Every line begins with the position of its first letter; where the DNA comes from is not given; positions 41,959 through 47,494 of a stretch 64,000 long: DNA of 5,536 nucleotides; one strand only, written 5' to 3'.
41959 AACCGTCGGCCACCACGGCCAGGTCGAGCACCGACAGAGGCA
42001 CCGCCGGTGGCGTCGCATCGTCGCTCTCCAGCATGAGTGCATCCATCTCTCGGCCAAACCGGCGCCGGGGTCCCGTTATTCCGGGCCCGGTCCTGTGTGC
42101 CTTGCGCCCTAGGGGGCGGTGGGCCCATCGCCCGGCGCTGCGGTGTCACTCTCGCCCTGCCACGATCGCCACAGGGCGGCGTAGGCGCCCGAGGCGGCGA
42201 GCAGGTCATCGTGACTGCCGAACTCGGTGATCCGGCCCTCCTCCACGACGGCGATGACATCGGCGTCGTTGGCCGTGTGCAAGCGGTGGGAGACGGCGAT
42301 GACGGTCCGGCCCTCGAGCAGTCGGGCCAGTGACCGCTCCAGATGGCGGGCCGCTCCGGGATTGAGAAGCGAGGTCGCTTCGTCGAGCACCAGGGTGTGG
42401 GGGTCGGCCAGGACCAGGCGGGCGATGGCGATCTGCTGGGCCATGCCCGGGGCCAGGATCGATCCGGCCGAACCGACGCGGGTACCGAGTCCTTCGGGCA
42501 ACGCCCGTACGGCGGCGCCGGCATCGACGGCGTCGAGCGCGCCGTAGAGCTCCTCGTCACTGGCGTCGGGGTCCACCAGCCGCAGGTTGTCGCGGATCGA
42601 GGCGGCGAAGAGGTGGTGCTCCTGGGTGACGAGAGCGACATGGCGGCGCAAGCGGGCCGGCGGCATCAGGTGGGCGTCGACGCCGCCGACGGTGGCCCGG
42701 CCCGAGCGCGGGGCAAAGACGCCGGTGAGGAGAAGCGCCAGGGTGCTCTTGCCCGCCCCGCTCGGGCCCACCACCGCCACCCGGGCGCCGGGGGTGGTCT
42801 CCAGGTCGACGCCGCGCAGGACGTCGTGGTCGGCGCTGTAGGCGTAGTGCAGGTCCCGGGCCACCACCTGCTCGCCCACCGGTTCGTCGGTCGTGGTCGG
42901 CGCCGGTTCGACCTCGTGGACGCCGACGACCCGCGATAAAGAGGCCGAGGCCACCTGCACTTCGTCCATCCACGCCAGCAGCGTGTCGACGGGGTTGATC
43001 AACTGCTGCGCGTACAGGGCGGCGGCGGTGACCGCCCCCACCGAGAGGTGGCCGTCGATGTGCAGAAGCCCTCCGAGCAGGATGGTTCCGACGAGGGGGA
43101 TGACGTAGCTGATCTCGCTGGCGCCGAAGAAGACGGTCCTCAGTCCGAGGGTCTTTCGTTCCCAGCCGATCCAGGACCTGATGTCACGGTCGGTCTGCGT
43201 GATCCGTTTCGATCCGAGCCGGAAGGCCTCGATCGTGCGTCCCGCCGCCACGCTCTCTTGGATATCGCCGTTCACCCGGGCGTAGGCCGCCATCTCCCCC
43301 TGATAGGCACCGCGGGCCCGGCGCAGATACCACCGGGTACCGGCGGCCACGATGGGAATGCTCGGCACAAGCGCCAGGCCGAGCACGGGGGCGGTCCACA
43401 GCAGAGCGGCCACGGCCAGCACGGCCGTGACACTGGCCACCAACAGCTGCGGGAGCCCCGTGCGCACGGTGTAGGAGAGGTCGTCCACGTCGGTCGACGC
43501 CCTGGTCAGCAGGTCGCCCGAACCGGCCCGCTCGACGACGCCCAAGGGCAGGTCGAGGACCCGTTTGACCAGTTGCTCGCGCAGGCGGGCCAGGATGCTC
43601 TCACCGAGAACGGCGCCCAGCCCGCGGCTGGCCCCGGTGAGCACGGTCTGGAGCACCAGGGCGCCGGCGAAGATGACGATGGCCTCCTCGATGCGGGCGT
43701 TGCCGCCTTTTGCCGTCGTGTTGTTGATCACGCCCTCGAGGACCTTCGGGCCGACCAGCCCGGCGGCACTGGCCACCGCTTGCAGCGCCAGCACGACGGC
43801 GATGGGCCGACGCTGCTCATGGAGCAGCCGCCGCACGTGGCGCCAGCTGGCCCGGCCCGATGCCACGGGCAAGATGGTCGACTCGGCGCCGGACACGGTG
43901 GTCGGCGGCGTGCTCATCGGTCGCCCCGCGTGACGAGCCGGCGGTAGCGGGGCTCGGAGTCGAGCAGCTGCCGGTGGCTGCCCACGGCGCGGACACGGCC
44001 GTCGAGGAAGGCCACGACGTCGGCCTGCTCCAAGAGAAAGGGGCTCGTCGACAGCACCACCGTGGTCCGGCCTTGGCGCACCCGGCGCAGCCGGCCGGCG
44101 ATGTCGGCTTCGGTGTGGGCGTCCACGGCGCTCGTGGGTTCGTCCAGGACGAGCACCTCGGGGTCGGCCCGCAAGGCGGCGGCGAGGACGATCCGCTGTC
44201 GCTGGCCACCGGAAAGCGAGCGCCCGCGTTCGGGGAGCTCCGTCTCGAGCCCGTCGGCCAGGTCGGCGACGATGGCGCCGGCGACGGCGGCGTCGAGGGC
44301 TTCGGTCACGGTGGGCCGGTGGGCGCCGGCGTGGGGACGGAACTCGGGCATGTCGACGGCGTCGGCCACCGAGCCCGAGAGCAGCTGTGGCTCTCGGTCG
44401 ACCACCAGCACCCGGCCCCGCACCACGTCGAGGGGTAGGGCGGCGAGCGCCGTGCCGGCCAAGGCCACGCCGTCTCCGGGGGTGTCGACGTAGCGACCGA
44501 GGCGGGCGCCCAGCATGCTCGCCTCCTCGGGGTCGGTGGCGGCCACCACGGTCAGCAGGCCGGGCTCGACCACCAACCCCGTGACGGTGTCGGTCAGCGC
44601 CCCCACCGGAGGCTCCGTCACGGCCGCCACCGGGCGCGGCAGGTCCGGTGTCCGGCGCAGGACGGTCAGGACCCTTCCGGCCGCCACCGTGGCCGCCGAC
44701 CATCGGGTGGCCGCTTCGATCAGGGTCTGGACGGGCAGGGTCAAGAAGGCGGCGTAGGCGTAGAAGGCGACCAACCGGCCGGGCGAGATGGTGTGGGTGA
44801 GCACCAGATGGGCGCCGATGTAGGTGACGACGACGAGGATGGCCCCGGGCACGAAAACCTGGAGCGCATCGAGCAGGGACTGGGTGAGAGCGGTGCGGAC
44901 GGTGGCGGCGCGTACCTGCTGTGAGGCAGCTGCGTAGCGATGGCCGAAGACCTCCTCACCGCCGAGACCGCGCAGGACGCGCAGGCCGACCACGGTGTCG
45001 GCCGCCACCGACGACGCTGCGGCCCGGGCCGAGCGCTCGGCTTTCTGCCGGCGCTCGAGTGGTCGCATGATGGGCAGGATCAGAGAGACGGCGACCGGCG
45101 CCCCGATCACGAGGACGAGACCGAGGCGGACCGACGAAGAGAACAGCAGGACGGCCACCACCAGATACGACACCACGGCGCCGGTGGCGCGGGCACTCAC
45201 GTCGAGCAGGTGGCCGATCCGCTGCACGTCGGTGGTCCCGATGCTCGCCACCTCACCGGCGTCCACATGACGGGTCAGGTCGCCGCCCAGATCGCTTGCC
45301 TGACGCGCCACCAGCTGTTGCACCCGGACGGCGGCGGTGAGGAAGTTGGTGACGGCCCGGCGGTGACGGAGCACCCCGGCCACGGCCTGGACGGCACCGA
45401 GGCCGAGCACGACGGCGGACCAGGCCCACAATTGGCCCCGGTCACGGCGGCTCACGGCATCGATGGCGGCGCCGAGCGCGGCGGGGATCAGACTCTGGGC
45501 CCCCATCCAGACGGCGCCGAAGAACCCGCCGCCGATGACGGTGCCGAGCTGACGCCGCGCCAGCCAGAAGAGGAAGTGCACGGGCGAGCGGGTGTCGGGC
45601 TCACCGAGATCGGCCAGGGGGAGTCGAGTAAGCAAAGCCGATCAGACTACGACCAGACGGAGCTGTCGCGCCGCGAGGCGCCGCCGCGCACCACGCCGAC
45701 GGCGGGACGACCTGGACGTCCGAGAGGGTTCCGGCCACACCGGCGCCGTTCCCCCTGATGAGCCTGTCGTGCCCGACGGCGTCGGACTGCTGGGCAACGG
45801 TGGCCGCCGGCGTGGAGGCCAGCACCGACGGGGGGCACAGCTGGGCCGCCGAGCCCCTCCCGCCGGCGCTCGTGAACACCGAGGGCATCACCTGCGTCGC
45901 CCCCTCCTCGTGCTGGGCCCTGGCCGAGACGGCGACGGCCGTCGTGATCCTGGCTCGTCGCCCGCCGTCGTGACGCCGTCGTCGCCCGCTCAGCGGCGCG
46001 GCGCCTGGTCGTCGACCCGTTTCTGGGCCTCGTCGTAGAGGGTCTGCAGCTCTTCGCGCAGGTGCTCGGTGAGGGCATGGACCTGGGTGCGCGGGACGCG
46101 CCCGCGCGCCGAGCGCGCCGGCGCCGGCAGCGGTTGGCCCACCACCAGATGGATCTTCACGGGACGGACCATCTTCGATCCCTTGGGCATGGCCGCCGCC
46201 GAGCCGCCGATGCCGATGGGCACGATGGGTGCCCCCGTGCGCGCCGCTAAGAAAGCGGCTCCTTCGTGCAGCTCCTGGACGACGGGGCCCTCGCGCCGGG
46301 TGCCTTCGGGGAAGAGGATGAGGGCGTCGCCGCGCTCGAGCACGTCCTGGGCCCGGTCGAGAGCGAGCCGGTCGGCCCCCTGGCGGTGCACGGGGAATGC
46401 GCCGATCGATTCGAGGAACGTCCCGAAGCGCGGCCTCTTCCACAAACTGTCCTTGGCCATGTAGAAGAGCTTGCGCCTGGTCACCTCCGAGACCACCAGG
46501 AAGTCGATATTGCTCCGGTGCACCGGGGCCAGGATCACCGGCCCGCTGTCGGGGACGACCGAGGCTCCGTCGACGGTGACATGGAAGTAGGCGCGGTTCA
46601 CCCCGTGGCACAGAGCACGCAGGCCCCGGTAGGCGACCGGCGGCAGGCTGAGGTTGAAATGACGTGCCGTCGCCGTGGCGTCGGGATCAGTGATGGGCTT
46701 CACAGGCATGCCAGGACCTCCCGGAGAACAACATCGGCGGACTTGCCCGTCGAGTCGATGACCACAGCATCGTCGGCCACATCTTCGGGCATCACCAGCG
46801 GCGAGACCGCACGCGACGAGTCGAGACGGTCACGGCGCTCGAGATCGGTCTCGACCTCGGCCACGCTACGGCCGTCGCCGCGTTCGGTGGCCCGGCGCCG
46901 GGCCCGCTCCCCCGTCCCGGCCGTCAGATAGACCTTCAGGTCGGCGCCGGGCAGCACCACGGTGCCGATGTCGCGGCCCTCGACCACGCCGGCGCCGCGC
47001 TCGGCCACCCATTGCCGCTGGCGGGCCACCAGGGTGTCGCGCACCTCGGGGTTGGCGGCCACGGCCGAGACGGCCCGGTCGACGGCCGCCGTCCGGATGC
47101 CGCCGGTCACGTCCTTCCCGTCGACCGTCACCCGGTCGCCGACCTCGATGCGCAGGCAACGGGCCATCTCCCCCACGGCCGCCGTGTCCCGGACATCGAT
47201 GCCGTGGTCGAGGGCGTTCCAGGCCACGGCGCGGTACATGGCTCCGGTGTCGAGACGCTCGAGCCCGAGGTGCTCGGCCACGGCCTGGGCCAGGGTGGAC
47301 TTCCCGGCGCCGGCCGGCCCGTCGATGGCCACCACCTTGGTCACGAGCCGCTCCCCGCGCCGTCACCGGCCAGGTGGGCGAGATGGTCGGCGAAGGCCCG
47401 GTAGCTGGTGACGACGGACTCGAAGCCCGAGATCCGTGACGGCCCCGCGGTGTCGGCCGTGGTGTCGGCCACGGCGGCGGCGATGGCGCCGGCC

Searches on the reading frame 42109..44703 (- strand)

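Call 16: search_protein_families(library=pfam, proteins=[window:42109-44703:-], max_evalue=0.001)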
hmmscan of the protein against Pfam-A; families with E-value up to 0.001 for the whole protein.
window:42109-44703:- (864 aa): 2 families
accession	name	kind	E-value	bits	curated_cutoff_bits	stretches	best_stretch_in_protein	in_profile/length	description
PF00664.28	ABC_membrane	-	2e-33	116.7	28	1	303-572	3-274/274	ABC transporter transmembrane region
PF00005.33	ABC_tran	-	2.8e-22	80.2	25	1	629-778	1-137/137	ABC transporter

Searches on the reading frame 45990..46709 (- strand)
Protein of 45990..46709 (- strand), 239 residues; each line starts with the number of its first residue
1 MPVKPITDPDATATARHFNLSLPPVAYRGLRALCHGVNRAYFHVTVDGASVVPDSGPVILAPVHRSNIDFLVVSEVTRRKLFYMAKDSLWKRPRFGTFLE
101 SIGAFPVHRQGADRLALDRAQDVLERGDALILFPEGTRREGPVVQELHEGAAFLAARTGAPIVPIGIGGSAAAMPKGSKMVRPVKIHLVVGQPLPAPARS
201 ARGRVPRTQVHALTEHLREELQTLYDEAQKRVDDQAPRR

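Call 93: search_protein_families(library=pfam, proteins=[window:45990-46709:-], max_evalue=0.0001)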
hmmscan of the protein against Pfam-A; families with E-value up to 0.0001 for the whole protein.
window:45990-46709:- (239 aa): 1 family
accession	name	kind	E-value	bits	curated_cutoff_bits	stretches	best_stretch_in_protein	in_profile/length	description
PF01553.26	Acyltransferase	-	1.2e-25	90.3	23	1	43-167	1-131/132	Acyltransferase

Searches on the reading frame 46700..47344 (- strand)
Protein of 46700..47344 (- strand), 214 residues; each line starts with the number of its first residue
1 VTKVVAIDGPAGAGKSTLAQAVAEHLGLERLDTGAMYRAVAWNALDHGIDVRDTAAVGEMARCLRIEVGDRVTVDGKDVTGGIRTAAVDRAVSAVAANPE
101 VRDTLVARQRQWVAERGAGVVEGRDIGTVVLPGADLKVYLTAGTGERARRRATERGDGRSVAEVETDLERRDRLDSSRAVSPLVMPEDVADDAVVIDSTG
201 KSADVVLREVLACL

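Call 93: search_protein_families(library=pfam, proteins=[window:46700-47344:-], max_evalue=0.0001)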
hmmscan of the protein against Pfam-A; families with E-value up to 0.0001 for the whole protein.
window:46700-47344:- (214 aa): 4 families
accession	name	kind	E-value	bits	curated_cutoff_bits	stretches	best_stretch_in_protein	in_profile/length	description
PF02224.24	Cytidylate_kin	-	8.2e-62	209.1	26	1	5-212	1-207/211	Cytidylate kinase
PF13189.12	Cytidylate_kin2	-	1.7e-09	38.6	28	1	4-175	1-150/176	Cytidylate kinase-like family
PF13238.12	AAA_18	-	7.6e-08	33.3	29.4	1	5-155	1-112/128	AAA domain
PF13207.12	AAA_17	-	5.8e-06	27.1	27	0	9-41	2-34/136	AAA domain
